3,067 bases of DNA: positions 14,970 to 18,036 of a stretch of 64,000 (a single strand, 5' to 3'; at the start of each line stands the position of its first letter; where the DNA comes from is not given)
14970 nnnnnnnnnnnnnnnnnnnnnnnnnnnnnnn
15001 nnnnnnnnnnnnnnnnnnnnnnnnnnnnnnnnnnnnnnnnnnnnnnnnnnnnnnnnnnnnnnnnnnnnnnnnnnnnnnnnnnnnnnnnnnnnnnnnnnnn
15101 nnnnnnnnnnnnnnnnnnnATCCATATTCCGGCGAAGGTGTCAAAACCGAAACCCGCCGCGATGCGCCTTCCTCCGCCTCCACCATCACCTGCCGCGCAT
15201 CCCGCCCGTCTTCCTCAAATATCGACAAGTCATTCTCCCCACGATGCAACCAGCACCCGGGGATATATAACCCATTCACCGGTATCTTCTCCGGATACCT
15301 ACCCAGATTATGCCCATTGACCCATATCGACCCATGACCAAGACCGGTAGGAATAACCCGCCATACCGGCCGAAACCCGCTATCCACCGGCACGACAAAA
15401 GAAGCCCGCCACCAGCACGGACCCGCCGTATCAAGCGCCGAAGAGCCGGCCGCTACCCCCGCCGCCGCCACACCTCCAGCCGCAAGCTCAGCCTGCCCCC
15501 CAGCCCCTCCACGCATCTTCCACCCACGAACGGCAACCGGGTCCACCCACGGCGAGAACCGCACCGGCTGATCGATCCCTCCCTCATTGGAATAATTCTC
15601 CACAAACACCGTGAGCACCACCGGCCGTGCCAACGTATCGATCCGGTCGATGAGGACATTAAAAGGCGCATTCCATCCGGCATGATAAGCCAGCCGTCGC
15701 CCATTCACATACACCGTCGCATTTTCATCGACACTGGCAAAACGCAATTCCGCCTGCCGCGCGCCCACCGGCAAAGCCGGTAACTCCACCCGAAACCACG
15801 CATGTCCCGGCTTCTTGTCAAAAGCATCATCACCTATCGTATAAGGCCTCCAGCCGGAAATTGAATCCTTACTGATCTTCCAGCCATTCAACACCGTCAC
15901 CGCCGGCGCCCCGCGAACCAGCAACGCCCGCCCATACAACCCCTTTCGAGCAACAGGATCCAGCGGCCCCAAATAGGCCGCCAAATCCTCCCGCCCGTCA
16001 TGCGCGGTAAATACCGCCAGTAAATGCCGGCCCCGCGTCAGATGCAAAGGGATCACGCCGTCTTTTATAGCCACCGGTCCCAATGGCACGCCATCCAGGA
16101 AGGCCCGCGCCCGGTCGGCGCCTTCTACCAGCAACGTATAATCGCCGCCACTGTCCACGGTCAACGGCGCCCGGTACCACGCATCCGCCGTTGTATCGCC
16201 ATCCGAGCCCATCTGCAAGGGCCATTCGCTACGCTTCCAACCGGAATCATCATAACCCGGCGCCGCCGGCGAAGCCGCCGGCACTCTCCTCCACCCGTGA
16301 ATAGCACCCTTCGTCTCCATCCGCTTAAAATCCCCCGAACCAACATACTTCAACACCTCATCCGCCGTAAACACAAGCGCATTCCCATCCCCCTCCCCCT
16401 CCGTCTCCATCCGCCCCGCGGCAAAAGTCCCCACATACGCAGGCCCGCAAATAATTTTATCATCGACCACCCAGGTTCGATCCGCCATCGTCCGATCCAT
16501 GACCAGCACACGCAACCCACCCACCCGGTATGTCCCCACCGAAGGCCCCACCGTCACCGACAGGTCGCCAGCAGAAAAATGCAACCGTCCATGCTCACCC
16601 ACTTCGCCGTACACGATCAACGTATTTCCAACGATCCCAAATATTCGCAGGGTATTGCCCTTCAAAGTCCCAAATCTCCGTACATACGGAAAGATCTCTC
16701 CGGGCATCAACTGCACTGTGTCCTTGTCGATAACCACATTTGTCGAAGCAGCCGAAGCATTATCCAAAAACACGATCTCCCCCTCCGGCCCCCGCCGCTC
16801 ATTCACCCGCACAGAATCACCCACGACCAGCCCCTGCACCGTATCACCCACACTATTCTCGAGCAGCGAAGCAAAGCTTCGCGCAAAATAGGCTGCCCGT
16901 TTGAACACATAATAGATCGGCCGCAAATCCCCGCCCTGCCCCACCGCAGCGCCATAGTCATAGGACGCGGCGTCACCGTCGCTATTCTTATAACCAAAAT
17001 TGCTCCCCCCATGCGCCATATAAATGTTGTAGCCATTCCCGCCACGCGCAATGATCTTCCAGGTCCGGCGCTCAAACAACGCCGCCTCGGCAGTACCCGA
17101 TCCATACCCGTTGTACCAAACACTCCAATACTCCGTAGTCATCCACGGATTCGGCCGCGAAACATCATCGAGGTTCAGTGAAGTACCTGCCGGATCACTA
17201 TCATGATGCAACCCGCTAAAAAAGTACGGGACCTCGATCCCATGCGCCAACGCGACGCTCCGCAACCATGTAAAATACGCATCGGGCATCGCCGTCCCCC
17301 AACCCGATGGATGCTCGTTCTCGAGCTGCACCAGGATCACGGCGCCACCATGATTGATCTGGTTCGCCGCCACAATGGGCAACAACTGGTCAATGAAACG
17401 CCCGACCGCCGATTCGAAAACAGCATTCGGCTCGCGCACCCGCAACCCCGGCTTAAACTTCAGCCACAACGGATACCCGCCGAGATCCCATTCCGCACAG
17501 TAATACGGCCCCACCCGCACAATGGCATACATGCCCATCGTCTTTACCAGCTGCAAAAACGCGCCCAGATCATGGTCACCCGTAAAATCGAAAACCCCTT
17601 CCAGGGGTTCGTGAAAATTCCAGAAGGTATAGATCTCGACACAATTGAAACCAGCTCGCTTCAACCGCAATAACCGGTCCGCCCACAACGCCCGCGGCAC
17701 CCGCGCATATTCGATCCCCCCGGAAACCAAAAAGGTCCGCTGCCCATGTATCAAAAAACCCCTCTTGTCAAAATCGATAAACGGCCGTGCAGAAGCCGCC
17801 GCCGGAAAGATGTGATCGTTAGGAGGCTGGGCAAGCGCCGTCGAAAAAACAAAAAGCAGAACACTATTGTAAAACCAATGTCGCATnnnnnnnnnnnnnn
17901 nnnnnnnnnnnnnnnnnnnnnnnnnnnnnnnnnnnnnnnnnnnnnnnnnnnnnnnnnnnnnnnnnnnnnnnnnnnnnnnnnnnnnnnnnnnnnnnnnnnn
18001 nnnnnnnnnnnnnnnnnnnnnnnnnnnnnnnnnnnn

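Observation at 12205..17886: GH35-GH92 bifunctional mega-glycosidase with Fn3-like and LamG tail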

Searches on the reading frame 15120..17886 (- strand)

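Call 12: search_solved_structures(query=window:15120-17886:-, max_evalue=1e-20, show_alignments=3)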
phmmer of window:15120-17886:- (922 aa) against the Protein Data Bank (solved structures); distinct sequences matched with E-value up to 1e-20: 23.
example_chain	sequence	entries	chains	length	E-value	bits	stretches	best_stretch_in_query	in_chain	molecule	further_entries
3d3a_A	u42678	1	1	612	1.2e-58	202.2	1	38-327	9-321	Beta-galactosidase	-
6eon_A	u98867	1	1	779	7e-58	199.6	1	35-327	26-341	Beta-galactosidase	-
8h25_A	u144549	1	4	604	7.3e-56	193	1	42-225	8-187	Beta-galactosidase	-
3w5f_A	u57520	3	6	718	4.3e-55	190.4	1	33-330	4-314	Beta-galactosidase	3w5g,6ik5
4e8c_A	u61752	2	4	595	2.1e-54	188.1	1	43-224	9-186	Glycosyl hydrolase, family 35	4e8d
6ik6_A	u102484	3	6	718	2.8e-54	187.7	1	33-330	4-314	Beta-galactosidase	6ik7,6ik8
7kdv_A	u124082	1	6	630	2.8e-51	177.8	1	30-196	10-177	Beta-galactosidase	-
3wez_A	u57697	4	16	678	2.6e-49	171.3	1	32-330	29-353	Beta-galactosidase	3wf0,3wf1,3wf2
3thc_A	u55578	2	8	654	4.1e-49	170.6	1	34-330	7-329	Beta-galactosidase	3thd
3wf3_A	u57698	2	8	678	5.7e-49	170.1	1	32-330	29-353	Beta-galactosidase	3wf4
4mad_A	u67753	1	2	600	4.9e-48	167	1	43-330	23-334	Beta-galactosidase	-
8fa5_B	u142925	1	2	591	2.1e-45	158.4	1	44-303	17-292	Beta-galactosidase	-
8qqh_AAA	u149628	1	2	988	7.7e-38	133.3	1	53-197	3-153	Beta-galactosidase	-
8uid_A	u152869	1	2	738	2e-36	128.6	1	53-197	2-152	Beta-galactosidase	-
5gsl_A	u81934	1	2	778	1.2e-30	109.5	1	38-200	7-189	778aa long hypothetical beta-galactosidase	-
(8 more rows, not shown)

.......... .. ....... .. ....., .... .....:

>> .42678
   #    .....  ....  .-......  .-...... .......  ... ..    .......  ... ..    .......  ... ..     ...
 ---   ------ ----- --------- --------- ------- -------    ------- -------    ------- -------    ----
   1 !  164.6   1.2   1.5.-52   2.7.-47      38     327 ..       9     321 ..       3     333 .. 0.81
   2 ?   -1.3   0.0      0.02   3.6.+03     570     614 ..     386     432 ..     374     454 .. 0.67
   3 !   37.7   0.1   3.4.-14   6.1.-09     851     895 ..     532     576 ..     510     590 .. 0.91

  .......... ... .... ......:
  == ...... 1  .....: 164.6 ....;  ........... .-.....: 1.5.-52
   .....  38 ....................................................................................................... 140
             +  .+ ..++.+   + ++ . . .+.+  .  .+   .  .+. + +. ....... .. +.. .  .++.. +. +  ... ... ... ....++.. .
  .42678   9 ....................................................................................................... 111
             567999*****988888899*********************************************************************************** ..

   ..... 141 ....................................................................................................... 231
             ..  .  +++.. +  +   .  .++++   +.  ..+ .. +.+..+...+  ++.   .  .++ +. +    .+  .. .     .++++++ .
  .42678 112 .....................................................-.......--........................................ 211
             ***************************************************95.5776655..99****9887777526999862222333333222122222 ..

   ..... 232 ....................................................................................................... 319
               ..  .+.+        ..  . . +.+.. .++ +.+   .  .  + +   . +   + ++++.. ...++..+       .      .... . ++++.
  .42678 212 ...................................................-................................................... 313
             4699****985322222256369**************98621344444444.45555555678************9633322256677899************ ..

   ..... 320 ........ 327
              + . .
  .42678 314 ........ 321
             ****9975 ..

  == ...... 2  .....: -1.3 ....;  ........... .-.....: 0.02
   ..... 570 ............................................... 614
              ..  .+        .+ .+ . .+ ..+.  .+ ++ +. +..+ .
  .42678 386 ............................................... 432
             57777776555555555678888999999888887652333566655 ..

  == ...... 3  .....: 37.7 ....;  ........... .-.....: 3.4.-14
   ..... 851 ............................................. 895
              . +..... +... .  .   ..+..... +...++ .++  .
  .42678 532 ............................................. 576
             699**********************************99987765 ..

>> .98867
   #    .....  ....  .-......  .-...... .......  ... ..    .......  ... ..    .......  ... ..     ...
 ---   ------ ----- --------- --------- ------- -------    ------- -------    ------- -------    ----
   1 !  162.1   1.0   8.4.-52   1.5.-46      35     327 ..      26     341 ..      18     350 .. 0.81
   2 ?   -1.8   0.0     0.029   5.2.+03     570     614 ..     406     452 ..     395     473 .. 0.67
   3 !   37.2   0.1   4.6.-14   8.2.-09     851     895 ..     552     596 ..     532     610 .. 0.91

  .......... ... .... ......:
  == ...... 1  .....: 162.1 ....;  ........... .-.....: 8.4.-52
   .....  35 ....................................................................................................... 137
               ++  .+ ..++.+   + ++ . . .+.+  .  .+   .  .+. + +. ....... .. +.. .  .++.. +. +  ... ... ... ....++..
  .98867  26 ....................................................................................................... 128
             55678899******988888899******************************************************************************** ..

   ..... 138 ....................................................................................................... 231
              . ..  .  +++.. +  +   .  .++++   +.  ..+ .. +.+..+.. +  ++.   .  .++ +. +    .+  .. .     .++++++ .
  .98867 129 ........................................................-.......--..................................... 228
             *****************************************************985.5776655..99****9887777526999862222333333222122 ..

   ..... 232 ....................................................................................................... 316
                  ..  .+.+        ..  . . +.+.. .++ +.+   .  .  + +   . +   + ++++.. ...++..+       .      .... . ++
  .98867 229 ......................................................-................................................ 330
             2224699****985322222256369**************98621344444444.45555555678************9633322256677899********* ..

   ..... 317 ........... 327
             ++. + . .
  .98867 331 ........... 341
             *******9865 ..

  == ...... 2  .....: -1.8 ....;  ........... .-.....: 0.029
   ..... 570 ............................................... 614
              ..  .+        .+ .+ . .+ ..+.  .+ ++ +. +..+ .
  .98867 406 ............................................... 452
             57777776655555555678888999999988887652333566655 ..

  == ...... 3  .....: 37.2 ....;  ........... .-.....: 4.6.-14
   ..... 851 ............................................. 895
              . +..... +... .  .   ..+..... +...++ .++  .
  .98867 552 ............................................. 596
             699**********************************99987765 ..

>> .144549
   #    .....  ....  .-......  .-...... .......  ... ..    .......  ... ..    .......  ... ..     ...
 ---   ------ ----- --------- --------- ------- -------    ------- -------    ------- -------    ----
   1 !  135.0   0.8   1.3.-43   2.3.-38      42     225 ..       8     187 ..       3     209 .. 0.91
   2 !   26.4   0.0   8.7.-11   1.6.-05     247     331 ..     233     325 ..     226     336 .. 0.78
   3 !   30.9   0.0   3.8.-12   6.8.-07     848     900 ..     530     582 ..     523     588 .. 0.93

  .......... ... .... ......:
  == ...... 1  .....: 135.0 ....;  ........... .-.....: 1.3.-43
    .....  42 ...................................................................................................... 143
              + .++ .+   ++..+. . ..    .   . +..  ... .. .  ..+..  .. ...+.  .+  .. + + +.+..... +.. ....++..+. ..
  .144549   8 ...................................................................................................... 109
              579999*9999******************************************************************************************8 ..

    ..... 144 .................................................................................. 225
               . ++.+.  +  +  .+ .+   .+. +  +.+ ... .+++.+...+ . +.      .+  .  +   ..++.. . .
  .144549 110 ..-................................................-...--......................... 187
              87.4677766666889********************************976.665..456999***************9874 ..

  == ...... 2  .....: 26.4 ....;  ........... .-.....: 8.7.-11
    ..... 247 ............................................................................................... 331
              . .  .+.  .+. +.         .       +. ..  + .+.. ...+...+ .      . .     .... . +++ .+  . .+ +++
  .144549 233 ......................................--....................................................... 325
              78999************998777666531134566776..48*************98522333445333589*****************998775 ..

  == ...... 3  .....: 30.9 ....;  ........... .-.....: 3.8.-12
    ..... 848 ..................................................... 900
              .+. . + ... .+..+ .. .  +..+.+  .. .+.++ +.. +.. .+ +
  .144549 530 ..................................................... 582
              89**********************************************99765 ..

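Call 60: predict_structure(alignment_id=A3)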
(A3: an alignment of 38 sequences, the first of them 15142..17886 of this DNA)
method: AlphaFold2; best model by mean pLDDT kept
length: 915 residues; sequences in the alignment: 38
mean_pLDDT: 78.2   pTM: 0.76
mean pLDDT of the five models: 78.2, 77.7, 76.1, 75.0, 74.6
residues with pLDDT >= 90: 287; 70-90: 409; 50-70: 117; < 50: 102
segments of 3 or more residues with pLDDT < 50: 1-23, 195-198, 226-237, 250-260, 291-318, 801-819
pLDDT, mean of each block of 10 residues (from residue 1): 32 31 65 89 79 75 80 81 78 76 89 94 72 57 77 79 88 96 86 53 78 92 58 46 52 44 68 79 61 38 39 45 80 85 73 72 88 89 88 91 92 93 95 93 93 92 94 90 86 76 86 76 86 87 89 91 81 94 91 91 86 93 89 58 77 89 88 82 86 88 89 86 90 81 89 92 77 89 93 68 42 38 87 78 84 83 60 76 90 88 79 81
secondary structure, 60 per line:
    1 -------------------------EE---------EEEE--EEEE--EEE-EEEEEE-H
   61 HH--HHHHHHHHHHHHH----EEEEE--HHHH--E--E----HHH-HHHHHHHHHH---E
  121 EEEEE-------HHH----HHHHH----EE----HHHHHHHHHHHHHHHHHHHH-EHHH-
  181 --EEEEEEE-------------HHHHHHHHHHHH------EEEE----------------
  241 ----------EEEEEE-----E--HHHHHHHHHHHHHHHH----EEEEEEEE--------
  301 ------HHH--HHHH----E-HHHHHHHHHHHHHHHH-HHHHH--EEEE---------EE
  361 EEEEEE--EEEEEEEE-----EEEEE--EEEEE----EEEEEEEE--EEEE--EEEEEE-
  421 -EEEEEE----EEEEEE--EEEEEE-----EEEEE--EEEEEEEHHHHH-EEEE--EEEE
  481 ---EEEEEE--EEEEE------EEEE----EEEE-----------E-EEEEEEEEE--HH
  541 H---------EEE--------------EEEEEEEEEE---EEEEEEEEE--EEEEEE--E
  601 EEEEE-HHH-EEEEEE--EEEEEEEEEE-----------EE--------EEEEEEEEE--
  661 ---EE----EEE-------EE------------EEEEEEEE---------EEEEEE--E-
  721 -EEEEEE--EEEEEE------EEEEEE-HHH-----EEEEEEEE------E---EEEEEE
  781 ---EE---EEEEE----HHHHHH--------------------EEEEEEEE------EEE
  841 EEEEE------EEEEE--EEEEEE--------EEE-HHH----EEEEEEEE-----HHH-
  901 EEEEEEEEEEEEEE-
elements in order (helices of 4 or more, strands of 3 or more residues): E37-40 E43-46 E49-51 E53-58 H65-77 E82-86 H89-92 H107-116 E120-125 H140-144 H155-174 E183-189 H203-214 E221-224 E251-256 H265-280 E285-292 H312-315 H322-337 H339-343 E346-349 E359-366 E369-376 E382-386 E389-393 E398-405 E408-411 E414-419 E422-427 E432-437 E440-445 E451-455 E458-464 H465-469 E471-474 E477-480 E484-489 E492-496 E503-506 E511-514 E528-536 E551-553 E568-577 E581-589 E592-597 E600-605 E611-616 E619-628 E650-658 E670-672 E694-701 E711-716 E722-727 E730-735 E742-747 E757-764 E775-780 E789-793 H798-803 E824-831 E838-845 E852-856 E859-864 E873-875 E884-891 E901-914

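Call 63: fold_search(model_id=the predicted structure, library=pdb)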
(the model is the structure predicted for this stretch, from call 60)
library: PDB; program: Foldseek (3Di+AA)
matches with E <= 10: 1750; with E <= 0.001: 514
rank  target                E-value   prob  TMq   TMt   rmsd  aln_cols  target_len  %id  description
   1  8qqh_BBB              1.1e-40  1.00  0.68  0.65   7.1      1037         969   20  Structure of beta-galactosidase from Desulfurococcus amyloliticus (released 2024-08-14)
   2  8qqh_AAA              4.2e-40  1.00  0.66  0.63   7.2      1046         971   20  Structure of beta-galactosidase from Desulfurococcus amyloliticus (released 2024-08-14)
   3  5ifp_A                9.1e-37  1.00  0.52  0.49  19.7       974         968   19  STRUCTURE OF BETA-GALACTOSIDASE FROM ASPERGILLUS NIGER (released 2017-04-19)
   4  3og2_A                1.7e-36  1.00  0.54  0.51  19.3       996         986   17  Native crystal structure of Trichoderma reesei beta-galactosidase (released 2011-03-16)
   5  5ift_A                7.9e-36  1.00  0.54  0.51  19.6       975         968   18  STRUCTURE OF E298Q-BETA-GALACTOSIDASE FROM ASPERGILLUS NIGER IN COMPLEX WITH 3-b-Galactopyranosyl glucose (released 2017-04-19)
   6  4iug_A                1.2e-35  1.00  0.53  0.51  19.9       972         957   18  Crystal structure of beta-galactosidase from Aspergillus oryzae in complex with galactose (released 2013-07-31)
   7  1tg7_A                8.4e-35  1.00  0.55  0.52  19.1       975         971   17  Native structure of beta-galactosidase from Penicillium sp. (released 2004-11-02)
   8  3w5f_A                4.8e-31  1.00  0.51  0.65   9.6       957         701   18  Crystal structure of tomato beta-galactosidase 4 (released 2014-01-29)
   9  3w5g_A                5.3e-31  1.00  0.54  0.68   8.8       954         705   18  Crystal structure of tomato beta-galactosidase 4 in complex with galactose (released 2014-01-29)
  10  6ik6_A                5.7e-30  1.00  0.53  0.66   8.5       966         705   18  Crystal structure of Tomato beta-galactosidase (TBG) 4 with beta-1,4-galactobiose (released 2018-11-28)
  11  8uid_A                4.4e-26  1.00  0.49  0.59   7.4       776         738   22  Archaeal highly thermostable GH35 family beta-galactosidase from Desulfurococcus amyloliticus (released 2024-10-16)
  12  3d3a                  2.3e-24  1.00  0.45  0.66  12.3       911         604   18  Crystal structure of a beta-galactosidase from Bacteroides thetaiotaomicron (released 2008-05-27)
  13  4e8c_A                2.0e-23  1.00  0.47  0.70   7.1       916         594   18  Crystal structure of streptococcal beta-galactosidase in complex with galactose (released 2012-05-30)
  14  6eon                  2.1e-23  1.00  0.37  0.44  27.7      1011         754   16  Galactanase BT0290 (released 2017-11-29)
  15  4e8c_B                2.2e-23  1.00  0.41  0.61  11.7       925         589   17  Crystal structure of streptococcal beta-galactosidase in complex with galactose (released 2012-05-30)
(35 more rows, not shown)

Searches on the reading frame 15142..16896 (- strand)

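Call 69: search_protein_families(library=pfam, proteins=[window:15142-16896:-], max_evalue=5)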
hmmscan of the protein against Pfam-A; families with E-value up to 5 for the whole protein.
window:15142-16896:- (585 aa): 5 families
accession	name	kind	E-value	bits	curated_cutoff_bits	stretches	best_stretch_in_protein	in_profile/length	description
PF21467.3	BetaGal_gal-bd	-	3.2e-14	53.2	27.3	1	493-555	1-62/62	Beta-galactosidase, galactose-binding domain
PF13364.12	BetaGal_ABD2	-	3.1e-06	28.4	23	1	485-558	28-103/112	Beta-galactosidase second all-beta domain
PF02837.24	Glyco_hydro_2_N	-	0.00098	19.5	28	1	362-414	63-116/169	Glycosyl hydrolases family 2, sugar binding domain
PF07691.17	PA14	-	0.035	14.3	24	1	242-272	51-81/147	PA14 domain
PF14999.11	Shadoo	-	0.73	10.4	27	1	454-499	31-75/133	Shadow of prion protein, neuroprotective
